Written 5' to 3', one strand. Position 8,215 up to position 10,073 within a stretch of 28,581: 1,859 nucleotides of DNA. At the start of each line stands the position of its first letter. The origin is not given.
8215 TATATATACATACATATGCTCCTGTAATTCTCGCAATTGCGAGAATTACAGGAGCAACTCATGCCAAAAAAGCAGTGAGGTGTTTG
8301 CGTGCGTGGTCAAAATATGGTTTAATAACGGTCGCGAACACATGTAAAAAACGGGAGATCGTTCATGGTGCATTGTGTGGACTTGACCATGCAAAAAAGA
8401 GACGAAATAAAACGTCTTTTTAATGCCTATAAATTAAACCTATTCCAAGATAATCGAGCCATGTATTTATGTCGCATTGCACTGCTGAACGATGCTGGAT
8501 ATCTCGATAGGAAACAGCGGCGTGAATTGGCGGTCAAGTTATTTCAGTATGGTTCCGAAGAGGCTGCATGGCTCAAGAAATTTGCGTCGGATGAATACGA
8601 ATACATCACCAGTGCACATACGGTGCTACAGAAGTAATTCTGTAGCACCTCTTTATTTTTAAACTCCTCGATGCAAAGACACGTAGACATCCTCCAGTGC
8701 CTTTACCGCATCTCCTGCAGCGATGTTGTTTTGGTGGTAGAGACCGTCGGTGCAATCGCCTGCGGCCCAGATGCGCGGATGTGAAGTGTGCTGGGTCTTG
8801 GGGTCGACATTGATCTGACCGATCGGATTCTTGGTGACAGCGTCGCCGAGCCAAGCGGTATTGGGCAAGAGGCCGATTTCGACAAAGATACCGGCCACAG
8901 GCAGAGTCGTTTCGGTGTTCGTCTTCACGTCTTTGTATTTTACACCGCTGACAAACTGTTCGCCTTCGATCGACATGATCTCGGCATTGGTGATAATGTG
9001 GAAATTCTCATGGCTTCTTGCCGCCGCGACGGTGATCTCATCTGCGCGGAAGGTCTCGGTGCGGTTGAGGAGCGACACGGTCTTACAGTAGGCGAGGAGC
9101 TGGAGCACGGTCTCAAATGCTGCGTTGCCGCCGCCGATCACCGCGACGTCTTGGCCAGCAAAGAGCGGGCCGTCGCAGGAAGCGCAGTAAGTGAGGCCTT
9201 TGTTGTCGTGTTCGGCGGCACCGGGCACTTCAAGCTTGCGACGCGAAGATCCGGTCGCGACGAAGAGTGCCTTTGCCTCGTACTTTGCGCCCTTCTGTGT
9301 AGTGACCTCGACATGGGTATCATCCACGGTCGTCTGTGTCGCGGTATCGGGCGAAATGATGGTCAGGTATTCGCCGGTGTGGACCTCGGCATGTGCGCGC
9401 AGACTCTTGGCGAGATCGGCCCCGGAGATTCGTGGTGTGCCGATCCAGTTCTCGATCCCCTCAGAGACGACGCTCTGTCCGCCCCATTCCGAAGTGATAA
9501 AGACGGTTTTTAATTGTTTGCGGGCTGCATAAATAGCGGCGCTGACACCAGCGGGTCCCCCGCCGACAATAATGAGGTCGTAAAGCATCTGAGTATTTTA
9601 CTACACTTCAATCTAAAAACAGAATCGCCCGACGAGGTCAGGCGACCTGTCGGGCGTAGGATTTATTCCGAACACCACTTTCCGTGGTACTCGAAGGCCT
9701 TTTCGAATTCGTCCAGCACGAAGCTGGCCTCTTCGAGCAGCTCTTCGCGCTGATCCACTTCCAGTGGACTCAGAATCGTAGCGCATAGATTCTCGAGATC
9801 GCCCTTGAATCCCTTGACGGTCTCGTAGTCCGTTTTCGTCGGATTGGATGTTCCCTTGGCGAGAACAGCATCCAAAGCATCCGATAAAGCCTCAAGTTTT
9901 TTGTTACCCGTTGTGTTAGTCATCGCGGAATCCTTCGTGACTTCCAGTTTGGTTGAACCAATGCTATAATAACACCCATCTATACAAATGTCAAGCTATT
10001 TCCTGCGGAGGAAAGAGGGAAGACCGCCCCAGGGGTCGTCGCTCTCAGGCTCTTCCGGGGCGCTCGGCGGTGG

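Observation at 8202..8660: Low-GC islet after obg: perfect 40-bp palindrome, SD-carrying mini-ORF, and a 90-aa AT-rich gene closed by a terminator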

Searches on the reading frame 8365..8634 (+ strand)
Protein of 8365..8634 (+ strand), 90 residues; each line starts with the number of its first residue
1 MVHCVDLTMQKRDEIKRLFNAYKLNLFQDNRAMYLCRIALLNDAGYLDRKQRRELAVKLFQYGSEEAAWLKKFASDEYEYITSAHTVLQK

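Call 8: search_protein_families(library=pfam, proteins=[window:8365-8634:+], max_evalue=1)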
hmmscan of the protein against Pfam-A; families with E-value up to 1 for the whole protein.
window:8365-8634:+ (90 aa): 0 families

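Call 9: search_protein_families(library=phrogs, proteins=[window:8365-8634:+], max_evalue=1)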
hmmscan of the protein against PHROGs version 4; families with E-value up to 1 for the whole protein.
window:8365-8634:+ (90 aa): 0 families

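Call 10: search_protein_families(library=ncbifam, proteins=[window:8365-8634:+], max_evalue=1)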
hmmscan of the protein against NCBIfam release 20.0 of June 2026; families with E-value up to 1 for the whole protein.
window:8365-8634:+ (90 aa): 0 families

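Call 11: search_protein_families(library=padloc, proteins=[window:8365-8634:+], max_evalue=1)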
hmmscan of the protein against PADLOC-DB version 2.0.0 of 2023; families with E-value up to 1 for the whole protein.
window:8365-8634:+ (90 aa): 0 families

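Call 12: find_homologous_proteins(query=window:8365-8634:+, max_evalue=10)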
Query window:8365-8634:+ (90 aa): 1 proteins with E <= 10 among 1 candidates.
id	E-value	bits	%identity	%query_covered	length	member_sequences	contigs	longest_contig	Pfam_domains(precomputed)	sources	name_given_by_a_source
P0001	1.3e-46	174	100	91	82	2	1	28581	-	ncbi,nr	ncbi:hypothetical protein HZC00_05185 [Candidatus Kaiserbacteria bacterium]|nr:hypothetical protein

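Call 15: find_encoding_contigs(protein=P0001, flank=10000)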
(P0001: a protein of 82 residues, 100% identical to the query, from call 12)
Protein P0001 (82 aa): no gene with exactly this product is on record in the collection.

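Call 25: search_protein_representatives(protein=window:8365-8634:+)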
Query: 90 residues. Proteins with E-value up to 0.001 (for the whole library): 4; up to 1e-10: 2; up to 1e-30: 1. The best 4 are listed.
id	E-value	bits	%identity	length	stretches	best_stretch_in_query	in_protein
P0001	4.2e-47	173.5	100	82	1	9-90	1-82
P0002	5.0e-13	64.9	46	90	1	3-83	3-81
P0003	4.3e-09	52.3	43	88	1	10-87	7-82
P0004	1.7e-05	40.8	43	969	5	14-48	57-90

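Call 28: find_encoding_contigs(protein=P0002, flank=8000)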
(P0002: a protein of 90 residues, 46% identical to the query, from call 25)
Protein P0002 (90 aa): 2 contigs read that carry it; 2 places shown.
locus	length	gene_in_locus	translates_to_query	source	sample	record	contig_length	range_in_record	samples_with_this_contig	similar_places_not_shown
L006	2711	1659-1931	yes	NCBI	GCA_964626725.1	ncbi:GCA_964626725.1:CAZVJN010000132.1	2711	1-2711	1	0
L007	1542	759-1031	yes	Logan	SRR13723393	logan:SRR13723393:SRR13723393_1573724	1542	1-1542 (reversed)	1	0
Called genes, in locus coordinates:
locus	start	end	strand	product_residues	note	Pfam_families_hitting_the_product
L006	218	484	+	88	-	-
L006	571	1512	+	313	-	PF00070:Pyr_redox (faint), PF00890:FAD_binding_2 (faint), PF01134:GIDA (faint), PF01946:Thi4 (faint), PF03486:HI0933_like (faint), PF07992:Pyr_redox_2, PF12831:FAD_oxidored, PF13738:Pyr_redox_3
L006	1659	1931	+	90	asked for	-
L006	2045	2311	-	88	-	-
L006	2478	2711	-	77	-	?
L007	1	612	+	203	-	?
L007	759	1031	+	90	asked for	-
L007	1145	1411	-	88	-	-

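Call 29: find_encoding_contigs(protein=P0003, flank=8000)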
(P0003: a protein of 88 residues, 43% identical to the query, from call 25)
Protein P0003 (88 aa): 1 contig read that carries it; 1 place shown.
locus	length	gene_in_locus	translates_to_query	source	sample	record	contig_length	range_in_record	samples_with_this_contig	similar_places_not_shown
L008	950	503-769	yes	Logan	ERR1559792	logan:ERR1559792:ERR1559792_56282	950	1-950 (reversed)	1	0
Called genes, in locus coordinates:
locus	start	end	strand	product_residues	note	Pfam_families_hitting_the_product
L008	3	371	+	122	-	?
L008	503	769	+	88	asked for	-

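Call 35: find_homologous_proteins(query=A1, max_evalue=1)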
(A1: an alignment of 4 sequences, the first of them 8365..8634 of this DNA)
Query A1 (4 sequences) (90 aa, profile of the alignment): 4 proteins with E <= 1 among 74 candidates.
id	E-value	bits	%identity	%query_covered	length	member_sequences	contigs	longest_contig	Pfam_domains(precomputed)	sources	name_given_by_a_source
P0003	2.3e-38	148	42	87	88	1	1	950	-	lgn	-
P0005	8.3e-38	146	45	82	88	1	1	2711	-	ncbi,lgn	-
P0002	2.4e-37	145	45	92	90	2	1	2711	-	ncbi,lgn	-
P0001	1.2e-36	142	100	91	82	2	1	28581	-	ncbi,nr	ncbi:hypothetical protein HZC00_05185 [Candidatus Kaiserbacteria bacterium]|nr:hypothetical protein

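Call 45: predict_structure(alignment_id=A1)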
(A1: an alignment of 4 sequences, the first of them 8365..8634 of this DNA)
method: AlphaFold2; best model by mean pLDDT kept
length: 90 residues; sequences in the alignment: 4
mean_pLDDT: 84.0   pTM: 0.71
mean pLDDT of the five models: 84.0, 83.3, 82.7, 80.6, 75.8
residues with pLDDT >= 90: 46; 70-90: 30; 50-70: 11; < 50: 3
segments of 3 or more residues with pLDDT < 50: none
pLDDT, mean of each block of 10 residues (from residue 1): 66 91 75 90 88 92 90 91 73
secondary structure, 60 per line:
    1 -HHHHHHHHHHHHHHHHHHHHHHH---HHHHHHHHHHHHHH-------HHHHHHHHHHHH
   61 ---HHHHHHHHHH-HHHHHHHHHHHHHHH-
elements in order: H2-24 H28-41 H49-60 H64-73 H75-89

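Call 59: search_solved_structures(query=A1, max_evalue=10)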
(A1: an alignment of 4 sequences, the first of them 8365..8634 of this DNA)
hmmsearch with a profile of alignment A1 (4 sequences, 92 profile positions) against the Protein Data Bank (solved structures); distinct sequences matched with E-value up to 10: 4.
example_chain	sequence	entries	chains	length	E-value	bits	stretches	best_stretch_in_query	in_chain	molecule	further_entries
1puf_A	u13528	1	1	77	0.18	15.2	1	4-38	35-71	Homeobox protein Hox-A9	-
6pif_I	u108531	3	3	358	0.54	13.6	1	33-79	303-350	TniQ monomer 1 | TniQ monomer I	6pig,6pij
4leu_A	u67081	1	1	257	1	12.7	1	22-69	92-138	Pentatricopeptide repeat-containing protein At3g46870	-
9cly_A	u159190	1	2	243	1.4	12.3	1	59-87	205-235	CylG protein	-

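Call 65: fold_search(model_id=the predicted structure, library=viral)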
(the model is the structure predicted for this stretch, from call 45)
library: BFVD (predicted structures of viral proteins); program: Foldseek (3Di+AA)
matches with E <= 10: 96; with E <= 0.001: 0
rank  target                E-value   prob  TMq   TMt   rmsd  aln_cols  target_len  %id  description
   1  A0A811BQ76            6.9e-01  0.60  0.44  0.10   9.2        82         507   13  Uncharacterized protein [Pandoravirus japonicus]
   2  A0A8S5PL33            2.1e+00  0.38  0.45  0.34  11.9        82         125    7  Uncharacterized protein [Siphoviridae sp. ctOSJ35]
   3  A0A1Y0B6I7            2.3e+00  0.18  0.33  0.28  12.1        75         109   23  E4-2 [Deer mastadenovirus B]
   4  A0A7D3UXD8            2.5e+00  0.30  0.41  0.42   6.2        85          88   14  (no name in the UniProt tables at hand)
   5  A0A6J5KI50            2.5e+00  0.12  0.30  0.10  10.2        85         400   14  Virulence-protein E, N-terminal [uncultured Caudovirales phage]
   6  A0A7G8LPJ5            3.0e+00  0.14  0.36  0.35  10.6        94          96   14  (no name in the UniProt tables at hand)
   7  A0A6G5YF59            3.0e+00  0.08  0.29  0.21  10.4        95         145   16  (no name in the UniProt tables at hand)
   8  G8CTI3                3.2e+00  0.16  0.36  0.34   7.9        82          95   16  (no name in the UniProt tables at hand)
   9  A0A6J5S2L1            3.2e+00  0.15  0.34  0.27  12.7        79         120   16  Uncharacterized protein [uncultured Caudovirales phage]
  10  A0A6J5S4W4            3.7e+00  0.09  0.27  0.33   9.3        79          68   11  Uncharacterized protein [uncultured Caudovirales phage]
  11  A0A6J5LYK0            3.9e+00  0.35  0.40  0.56   6.8        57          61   14  Uncharacterized protein [uncultured Caudovirales phage]
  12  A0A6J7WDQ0            3.9e+00  0.35  0.41  0.56  10.5        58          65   12  Uncharacterized protein [uncultured Caudovirales phage]
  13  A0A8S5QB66            4.2e+00  0.20  0.41  0.36   9.7        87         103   13  Nucleoside triphosphate pyrophosphohydrolase [Podoviridae sp. ctiwu7]
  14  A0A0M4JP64            4.2e+00  0.09  0.30  0.14  10.2        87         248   11  (no name in the UniProt tables at hand)
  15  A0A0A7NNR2            4.4e+00  0.30  0.42  0.21   5.2        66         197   18  Uncharacterized protein [Lactobacillus phage LfeInf]
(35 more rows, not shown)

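Call 84: fold_search(model_id=the predicted structure, library=pdb)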
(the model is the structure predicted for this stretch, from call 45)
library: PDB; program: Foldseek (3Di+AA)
matches with E <= 10: 58; with E <= 0.001: 0
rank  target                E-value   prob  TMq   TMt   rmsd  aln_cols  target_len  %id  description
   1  5ieu_A                2.9e+00  0.13  0.33  0.31  13.5        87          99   20  Crystal Structure of Mycobacterium Tuberculosis ATP-independent Proteasome Activator Tetramer (released 2016-03-30)
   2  7nyh_J                3.4e+00  0.21  0.37  0.21  12.2        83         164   10  Respiratory complex I from Escherichia coli - focused refinement of membrane arm (released 2021-08-18)
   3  9jg6_A                3.6e+00  0.23  0.47  0.08  11.6        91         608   16  The tail-complex structure of phage P22 (released 2025-02-26)
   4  4afl_F                3.8e+00  0.21  0.38  0.37  12.3        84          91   17  The crystal structure of the ING4 dimerization domain reveals the functional organization of the ING family of chromat (released 2012-02-22)
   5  2rld_D                4.5e+00  0.11  0.34  0.29  10.8        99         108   13  CRYSTAL STRUCTURE OF A PROTEIN WITH UNKNOWN FUNCTION FROM S23 RIBOSOMAL PROTEIN FAMILY (BT_0352) FROM BACTEROIDES THET (released 2007-10-30)
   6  5da5_S                4.8e+00  0.15  0.34  0.34   9.9        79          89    9  Crystal structure of Rhodospirillum rubrum Rru_A0973 (released 2016-08-10)
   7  6khi_G                5.0e+00  0.16  0.39  0.21  12.5        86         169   13  Supercomplex for cylic electron transport in cyanobacteria (released 2020-02-12)
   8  6flp_C                5.0e+00  0.04  0.23  0.03  15.2        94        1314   17  CryoEM structure of E.coli RNA polymerase paused elongation complex without RNA hairpin bound to NusA (released 2018-03-07)
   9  5da5_P                5.3e+00  0.23  0.40  0.40  12.0        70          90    7  Crystal structure of Rhodospirillum rubrum Rru_A0973 (released 2016-08-10)
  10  6r01                  5.3e+00  0.07  0.29  0.22  10.8        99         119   14  Streptomyces lividans Ccsp mutant - H107A/H111A (released 2019-07-10)
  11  6suw_W                5.6e+00  0.21  0.40  0.41  12.1        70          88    7  Crystal structure of Rhodospirillum rubrum Rru_A0973 E31A variant (released 2020-09-23)
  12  5wd8_A                5.6e+00  0.15  0.40  0.40  14.4        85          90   13  Crystal structure of Legionella pneumophila effector lpg2328 (released 2017-11-29)
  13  5da5_C                5.6e+00  0.14  0.34  0.34   9.9        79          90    9  Crystal structure of Rhodospirillum rubrum Rru_A0973 (released 2016-08-10)
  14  7vw1_B                5.9e+00  0.07  0.28  0.28  13.1        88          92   10  Structure of a dimeric periplasmic protein bound with cuprous ions (released 2022-01-26)
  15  6suw_V                6.3e+00  0.20  0.40  0.42  12.0        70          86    7  Crystal structure of Rhodospirillum rubrum Rru_A0973 E31A variant (released 2020-09-23)
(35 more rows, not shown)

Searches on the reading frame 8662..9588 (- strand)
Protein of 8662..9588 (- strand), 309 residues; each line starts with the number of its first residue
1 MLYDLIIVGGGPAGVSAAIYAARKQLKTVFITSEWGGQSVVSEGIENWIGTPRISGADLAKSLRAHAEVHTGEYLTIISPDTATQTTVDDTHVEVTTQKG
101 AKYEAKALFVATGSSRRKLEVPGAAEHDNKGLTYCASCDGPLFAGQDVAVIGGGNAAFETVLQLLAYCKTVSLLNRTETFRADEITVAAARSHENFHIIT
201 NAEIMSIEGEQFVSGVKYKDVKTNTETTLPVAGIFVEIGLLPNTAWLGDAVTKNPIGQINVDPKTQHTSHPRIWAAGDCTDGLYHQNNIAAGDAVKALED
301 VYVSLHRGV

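Call 8: search_protein_families(library=pfam, proteins=[window:8662-9588:-], max_evalue=1)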
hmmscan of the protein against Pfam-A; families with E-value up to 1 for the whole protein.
window:8662-9588:- (309 aa): 19 families
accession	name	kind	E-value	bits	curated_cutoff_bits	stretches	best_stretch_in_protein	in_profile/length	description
PF07992.20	Pyr_redox_2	-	2.2e-46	159.1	26.1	1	3-288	1-285/291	Pyridine nucleotide-disulphide oxidoreductase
PF13738.12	Pyr_redox_3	-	2.9e-23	83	30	2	67-277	88-305/305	Pyridine nucleotide-disulphide oxidoreductase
PF00070.33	Pyr_redox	-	8.4e-08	33.1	22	1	148-219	2-80/82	Pyridine nucleotide-disulphide oxidoreductase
PF00890.30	FAD_binding_2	-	1.6e-07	31.4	20.4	1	4-53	1-52/414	FAD binding domain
PF12831.13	FAD_oxidored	-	2.3e-07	30.9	27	1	4-40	1-39/416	FAD dependent oxidoreductase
PF01134.28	GIDA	-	2.3e-07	30.7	22.1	1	4-34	1-31/391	Glucose inhibited division protein A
PF03486.20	HI0933_like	-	4.7e-06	26.7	50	1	4-31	2-29/244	HI0933-like protein Rossmann domain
PF13434.12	Lys_Orn_oxgnase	-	4.7e-06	26.4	21.3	1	69-178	112-223/339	L-lysine 6-monooxygenase/L-ornithine 5-monooxygenase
PF01946.23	Thi4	-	0.00012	21.8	26.2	1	3-33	18-49/235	Thi4 family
PF13241.12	NAD_binding_7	-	0.0009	20.2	22.1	1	144-191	6-54/104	Putative NAD(P)-binding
PF05834.18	Lycopene_cycl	-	0.003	17.1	23.4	1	4-31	1-30/380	Lycopene cyclase protein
PF01266.30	DAO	-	0.0046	17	27.9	1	4-39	1-39/353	FAD dependent oxidoreductase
PF13454.12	NAD_binding_9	-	0.0098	16.3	21.8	0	6-24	1-19/155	FAD-NAD(P)-binding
PF13450.12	NAD_binding_8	-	0.023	15.4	21.9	1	7-28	1-22/68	NAD(P)-binding Rossmann-like domain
PF01494.25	FAD_binding_3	-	0.088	12.4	22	1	4-21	3-20/349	FAD binding domain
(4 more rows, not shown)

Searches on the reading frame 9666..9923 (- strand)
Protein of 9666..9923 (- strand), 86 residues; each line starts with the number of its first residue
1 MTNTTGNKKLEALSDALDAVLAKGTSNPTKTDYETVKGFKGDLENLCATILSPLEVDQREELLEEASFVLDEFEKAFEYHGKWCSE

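Call 8: search_protein_families(library=pfam, proteins=[window:9666-9923:-], max_evalue=1)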
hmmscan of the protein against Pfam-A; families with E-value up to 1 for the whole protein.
window:9666-9923:- (86 aa): 1 family
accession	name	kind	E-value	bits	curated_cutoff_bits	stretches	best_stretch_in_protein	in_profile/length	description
PF24326.1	DUF7496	-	0.24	11.7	27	1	12-69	52-105/115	Domain of unknown function (DUF7496)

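Call 9: search_protein_families(library=phrogs, proteins=[window:9666-9923:-], max_evalue=1)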
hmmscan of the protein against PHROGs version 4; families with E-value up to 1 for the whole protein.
window:9666-9923:- (86 aa): 1 family
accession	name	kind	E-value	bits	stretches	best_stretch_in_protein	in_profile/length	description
phrog_10000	-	unknown function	0.13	13.6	1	42-80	5-40/128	-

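Call 10: search_protein_families(library=ncbifam, proteins=[window:9666-9923:-], max_evalue=1)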
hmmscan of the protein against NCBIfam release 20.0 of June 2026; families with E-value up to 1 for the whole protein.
window:9666-9923:- (86 aa): 1 family
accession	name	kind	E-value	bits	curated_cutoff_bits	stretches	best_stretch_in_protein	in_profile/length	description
NF008244.0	PRK11020.1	equivalog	0.06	13.8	110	1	8-68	7-66/120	YibL family ribosome-associated protein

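Call 11: search_protein_families(library=padloc, proteins=[window:9666-9923:-], max_evalue=1)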
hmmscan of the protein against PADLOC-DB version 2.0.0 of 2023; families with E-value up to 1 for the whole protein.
window:9666-9923:- (86 aa): 1 family
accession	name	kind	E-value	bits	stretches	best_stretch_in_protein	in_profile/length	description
PDLC01658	Cas12c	-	0.00091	14.9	1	7-83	401-475/1256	C2c3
